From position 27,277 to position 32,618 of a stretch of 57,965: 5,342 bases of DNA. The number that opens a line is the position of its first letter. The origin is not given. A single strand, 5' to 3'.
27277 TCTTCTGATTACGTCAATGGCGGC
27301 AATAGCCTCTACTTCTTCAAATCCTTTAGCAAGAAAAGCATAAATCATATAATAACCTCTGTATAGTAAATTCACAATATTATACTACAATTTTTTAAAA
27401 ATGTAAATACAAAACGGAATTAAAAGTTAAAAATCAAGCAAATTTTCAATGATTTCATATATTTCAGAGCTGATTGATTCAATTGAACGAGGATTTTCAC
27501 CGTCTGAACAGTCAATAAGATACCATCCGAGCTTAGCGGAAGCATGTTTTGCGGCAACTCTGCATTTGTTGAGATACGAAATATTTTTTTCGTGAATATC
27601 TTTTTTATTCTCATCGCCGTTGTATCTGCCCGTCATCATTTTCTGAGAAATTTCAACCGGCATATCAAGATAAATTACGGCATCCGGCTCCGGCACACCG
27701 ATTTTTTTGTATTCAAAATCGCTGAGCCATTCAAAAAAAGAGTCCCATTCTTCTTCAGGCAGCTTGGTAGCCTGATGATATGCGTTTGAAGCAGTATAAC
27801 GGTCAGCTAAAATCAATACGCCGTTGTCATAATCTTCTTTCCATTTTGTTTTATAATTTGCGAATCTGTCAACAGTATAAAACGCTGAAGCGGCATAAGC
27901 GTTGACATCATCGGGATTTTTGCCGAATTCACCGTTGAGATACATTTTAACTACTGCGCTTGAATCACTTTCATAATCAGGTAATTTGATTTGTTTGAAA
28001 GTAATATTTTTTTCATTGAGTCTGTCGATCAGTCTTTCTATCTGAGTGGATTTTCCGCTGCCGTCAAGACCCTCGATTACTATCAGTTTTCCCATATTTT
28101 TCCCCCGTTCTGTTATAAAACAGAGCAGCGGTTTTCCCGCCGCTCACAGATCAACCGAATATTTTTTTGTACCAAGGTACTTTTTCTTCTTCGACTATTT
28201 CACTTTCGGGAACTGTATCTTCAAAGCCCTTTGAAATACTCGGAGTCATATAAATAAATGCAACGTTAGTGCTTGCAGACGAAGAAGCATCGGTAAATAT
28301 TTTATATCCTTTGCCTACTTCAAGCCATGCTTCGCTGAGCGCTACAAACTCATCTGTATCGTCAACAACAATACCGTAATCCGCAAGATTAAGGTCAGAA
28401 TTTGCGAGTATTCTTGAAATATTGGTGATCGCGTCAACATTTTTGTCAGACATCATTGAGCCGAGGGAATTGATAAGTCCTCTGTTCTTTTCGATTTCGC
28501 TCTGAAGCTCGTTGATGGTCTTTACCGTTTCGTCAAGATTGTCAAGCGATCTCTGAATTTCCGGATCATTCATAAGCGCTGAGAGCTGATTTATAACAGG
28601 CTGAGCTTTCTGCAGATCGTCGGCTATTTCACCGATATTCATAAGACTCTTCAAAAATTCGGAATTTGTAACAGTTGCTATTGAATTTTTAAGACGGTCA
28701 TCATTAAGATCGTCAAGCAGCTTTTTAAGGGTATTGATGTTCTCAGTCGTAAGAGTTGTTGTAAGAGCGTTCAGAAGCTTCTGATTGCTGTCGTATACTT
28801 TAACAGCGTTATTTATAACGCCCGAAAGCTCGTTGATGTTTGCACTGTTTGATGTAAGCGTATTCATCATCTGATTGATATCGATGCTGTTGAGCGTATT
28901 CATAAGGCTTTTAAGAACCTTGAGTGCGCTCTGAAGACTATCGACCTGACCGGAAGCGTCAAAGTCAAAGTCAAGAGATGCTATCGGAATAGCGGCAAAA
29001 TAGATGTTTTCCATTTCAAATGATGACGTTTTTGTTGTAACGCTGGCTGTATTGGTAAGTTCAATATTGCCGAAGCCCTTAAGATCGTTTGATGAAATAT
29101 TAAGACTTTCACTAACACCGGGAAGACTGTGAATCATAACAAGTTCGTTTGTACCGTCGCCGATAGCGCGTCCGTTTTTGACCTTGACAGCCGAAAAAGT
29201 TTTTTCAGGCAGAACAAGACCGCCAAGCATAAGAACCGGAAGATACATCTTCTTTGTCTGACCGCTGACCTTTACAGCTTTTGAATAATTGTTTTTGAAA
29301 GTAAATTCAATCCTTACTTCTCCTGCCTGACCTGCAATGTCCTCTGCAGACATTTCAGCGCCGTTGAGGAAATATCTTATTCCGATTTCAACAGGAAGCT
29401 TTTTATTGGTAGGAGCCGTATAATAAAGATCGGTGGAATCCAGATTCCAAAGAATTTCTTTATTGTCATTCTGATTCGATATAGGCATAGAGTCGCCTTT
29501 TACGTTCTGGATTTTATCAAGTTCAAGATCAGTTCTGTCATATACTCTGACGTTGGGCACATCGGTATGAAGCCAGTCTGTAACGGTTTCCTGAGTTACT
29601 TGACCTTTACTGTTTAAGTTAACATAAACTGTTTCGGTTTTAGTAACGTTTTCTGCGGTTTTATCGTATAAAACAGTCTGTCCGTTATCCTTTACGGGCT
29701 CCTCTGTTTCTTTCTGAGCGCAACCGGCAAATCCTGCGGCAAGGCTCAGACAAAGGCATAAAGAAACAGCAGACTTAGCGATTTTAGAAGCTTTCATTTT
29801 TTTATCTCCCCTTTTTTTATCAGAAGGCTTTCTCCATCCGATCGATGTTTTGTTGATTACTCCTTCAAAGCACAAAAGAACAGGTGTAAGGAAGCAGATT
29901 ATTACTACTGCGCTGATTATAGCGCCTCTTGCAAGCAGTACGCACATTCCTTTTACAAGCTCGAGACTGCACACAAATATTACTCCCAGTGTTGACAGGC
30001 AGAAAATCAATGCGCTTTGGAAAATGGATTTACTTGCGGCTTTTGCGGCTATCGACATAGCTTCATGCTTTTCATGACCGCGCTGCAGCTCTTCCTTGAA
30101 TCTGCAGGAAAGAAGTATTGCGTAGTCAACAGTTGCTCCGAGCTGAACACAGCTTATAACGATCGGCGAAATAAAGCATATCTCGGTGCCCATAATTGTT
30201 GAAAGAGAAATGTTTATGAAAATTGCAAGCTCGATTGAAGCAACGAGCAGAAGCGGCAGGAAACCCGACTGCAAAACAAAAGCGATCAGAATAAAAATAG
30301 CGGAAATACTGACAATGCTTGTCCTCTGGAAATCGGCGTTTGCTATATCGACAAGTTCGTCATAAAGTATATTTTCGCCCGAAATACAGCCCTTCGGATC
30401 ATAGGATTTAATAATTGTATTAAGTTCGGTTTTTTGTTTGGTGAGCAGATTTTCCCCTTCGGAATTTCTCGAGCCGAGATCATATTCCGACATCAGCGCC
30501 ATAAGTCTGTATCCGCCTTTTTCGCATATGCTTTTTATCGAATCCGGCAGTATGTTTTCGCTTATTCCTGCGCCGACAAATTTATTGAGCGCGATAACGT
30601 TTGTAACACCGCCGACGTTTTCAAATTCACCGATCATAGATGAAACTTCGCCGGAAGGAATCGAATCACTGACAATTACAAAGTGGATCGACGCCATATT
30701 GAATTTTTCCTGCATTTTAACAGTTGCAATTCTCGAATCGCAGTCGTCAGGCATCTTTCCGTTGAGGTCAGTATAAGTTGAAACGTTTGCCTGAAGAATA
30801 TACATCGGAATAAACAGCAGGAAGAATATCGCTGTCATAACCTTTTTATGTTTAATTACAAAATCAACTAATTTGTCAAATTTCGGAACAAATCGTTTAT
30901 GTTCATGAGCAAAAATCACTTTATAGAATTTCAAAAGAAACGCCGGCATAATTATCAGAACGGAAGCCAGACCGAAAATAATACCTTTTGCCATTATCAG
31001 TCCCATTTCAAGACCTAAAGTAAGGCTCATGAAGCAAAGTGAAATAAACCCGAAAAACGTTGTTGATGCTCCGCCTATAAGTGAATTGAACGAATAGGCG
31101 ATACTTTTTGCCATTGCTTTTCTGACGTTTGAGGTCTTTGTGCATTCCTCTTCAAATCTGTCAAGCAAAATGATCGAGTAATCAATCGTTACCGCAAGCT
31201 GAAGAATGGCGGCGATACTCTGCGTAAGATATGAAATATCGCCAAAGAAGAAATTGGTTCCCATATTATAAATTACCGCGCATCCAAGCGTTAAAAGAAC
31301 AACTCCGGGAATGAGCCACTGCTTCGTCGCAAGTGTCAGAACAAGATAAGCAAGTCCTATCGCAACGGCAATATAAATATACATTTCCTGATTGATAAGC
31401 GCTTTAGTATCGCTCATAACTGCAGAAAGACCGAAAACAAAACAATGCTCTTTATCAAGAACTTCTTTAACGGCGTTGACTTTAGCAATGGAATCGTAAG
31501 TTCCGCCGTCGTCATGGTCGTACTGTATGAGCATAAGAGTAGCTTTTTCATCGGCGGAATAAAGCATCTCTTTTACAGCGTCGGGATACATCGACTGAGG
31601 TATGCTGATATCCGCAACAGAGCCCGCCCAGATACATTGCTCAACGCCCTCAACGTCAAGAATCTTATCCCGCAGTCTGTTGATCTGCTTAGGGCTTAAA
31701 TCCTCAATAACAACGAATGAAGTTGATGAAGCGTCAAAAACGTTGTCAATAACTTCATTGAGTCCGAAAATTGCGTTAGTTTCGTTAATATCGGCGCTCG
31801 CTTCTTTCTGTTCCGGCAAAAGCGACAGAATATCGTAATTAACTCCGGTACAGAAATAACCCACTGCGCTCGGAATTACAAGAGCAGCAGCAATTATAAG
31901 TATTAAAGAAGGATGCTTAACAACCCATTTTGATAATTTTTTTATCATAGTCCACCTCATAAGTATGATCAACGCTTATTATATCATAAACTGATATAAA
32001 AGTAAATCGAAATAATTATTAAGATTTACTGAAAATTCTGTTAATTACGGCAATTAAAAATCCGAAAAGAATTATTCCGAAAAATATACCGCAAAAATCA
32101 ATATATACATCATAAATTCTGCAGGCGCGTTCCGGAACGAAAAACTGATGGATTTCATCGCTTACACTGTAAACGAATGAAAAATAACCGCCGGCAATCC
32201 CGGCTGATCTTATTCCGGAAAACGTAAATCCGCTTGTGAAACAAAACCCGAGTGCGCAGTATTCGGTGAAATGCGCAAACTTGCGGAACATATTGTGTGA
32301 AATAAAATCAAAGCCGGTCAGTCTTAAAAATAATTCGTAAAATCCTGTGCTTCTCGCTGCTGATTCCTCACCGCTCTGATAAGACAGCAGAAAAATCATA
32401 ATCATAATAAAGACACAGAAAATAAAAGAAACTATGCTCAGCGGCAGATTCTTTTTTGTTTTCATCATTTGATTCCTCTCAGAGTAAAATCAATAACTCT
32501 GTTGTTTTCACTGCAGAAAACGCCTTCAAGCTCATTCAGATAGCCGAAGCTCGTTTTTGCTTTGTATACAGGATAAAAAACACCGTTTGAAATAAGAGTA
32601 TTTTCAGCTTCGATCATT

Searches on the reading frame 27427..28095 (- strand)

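Call 43: search_protein_families(library=pfam, proteins=[window:27427-28095:-], max_evalue=0.0001)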
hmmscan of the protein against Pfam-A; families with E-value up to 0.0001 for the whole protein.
window:27427-28095:- (222 aa): 2 families
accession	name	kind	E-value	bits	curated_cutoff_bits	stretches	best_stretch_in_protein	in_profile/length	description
PF02223.23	Thymidylate_kin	-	2.5e-19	70.1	27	1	7-198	1-176/185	Thymidylate kinase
PF01712.25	dNK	-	4.2e-07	30.4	27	1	5-215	1-201/203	Deoxynucleoside kinase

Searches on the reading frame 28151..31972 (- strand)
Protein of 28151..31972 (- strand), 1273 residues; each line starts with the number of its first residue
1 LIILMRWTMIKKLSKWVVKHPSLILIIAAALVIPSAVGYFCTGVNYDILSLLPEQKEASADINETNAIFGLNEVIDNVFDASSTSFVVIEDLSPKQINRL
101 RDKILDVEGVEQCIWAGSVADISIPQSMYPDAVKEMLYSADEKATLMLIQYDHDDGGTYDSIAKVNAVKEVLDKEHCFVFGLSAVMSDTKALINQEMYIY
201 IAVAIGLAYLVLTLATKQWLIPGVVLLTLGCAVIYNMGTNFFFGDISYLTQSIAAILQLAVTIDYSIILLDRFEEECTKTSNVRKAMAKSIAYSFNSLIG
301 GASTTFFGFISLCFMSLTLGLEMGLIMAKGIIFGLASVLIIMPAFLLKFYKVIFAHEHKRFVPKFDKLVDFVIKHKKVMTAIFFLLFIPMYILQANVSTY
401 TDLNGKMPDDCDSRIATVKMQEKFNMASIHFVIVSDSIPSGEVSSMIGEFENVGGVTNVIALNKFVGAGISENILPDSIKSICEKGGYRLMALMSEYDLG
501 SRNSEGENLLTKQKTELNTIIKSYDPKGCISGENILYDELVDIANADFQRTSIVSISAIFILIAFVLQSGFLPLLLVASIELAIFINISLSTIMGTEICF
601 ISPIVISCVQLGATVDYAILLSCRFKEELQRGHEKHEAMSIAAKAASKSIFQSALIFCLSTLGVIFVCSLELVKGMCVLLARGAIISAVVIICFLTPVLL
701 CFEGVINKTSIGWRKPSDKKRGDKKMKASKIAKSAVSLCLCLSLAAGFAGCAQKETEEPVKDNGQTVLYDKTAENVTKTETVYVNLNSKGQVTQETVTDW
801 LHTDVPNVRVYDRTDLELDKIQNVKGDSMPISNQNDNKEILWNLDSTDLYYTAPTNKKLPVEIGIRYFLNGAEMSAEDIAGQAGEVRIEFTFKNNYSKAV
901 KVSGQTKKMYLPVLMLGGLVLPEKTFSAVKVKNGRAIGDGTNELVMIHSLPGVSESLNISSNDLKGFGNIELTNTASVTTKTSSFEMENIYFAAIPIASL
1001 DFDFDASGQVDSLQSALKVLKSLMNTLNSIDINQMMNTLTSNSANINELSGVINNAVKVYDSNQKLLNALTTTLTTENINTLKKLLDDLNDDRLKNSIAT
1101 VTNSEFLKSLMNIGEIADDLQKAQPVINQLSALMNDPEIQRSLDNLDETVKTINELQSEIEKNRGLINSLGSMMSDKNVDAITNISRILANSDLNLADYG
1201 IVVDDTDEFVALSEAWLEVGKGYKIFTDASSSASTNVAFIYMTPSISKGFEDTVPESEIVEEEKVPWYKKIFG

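Call 43: search_protein_families(library=pfam, proteins=[window:28151-31972:-], max_evalue=0.0001)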
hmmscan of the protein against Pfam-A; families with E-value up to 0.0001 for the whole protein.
window:28151-31972:- (1273 aa): 1 family
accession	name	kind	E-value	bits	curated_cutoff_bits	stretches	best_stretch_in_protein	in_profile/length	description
PF03176.21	MMPL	-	1.2e-49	169.5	20.5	2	129-347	73-300/333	MMPL family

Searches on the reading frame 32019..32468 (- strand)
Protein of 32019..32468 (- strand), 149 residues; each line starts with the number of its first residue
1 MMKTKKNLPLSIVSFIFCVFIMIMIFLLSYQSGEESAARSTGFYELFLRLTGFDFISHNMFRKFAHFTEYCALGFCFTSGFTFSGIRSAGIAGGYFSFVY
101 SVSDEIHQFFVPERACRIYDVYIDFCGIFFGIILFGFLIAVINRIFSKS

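Call 43: search_protein_families(library=pfam, proteins=[window:32019-32468:-], max_evalue=0.0001)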
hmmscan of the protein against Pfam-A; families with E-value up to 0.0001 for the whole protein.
window:32019-32468:- (149 aa): 1 family
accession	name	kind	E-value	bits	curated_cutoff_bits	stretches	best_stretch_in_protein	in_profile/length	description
PF04892.17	VanZ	-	2.5e-18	67.3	30.1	1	15-137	2-124/126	VanZ like family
